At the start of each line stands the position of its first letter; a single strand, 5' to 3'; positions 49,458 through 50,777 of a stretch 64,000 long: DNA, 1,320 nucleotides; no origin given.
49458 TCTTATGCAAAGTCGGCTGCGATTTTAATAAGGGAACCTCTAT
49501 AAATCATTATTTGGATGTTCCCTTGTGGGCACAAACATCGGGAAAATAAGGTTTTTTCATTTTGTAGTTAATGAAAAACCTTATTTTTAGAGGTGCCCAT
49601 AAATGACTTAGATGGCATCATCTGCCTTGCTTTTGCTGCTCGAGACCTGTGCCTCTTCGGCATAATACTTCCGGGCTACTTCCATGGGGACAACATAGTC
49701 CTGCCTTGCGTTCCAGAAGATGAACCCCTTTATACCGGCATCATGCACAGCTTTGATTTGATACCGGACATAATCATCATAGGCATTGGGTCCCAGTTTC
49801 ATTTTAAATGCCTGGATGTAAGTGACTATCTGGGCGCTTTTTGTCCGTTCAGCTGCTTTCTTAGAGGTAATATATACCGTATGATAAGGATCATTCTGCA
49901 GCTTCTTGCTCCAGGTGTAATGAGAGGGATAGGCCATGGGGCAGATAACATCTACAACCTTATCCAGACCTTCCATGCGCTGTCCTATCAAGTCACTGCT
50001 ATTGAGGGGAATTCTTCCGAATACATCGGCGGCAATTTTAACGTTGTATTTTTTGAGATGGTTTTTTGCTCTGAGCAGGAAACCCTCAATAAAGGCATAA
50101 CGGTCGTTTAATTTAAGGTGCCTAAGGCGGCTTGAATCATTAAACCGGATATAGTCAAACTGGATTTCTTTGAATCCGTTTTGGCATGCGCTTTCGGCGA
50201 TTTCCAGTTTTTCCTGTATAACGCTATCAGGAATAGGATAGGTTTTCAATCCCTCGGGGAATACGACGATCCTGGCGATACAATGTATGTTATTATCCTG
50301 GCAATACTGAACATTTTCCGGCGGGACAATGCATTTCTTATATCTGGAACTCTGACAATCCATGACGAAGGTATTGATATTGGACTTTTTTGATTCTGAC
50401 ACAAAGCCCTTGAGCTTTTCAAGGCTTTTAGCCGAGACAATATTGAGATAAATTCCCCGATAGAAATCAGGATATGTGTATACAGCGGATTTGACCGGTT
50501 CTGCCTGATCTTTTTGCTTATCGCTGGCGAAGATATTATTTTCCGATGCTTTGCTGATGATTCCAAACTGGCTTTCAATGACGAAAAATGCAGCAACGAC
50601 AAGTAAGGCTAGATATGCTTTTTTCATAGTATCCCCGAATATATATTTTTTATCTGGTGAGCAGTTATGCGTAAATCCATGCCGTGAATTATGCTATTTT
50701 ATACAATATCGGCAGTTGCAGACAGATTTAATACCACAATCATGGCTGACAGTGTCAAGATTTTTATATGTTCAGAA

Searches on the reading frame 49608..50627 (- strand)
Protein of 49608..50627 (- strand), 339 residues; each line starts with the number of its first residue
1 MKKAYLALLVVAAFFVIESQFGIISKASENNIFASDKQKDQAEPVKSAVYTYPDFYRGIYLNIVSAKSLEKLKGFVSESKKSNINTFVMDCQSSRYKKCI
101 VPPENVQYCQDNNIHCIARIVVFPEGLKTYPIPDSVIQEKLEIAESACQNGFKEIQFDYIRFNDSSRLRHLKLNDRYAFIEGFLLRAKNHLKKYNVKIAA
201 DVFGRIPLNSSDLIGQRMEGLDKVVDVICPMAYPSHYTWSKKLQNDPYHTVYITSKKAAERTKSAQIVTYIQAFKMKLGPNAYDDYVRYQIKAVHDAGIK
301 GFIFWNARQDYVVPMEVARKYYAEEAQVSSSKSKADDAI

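Call 65: search_protein_families(library=pfam, proteins=[window:49608-50627:-], max_evalue=0.00001)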
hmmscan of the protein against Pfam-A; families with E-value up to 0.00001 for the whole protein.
window:49608-50627:- (339 aa): 1 family
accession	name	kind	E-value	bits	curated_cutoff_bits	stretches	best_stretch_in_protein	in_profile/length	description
PF13200.12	DUF4015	-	6e-51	173.8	27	1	135-311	121-313/313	Putative glycosyl hydrolase domain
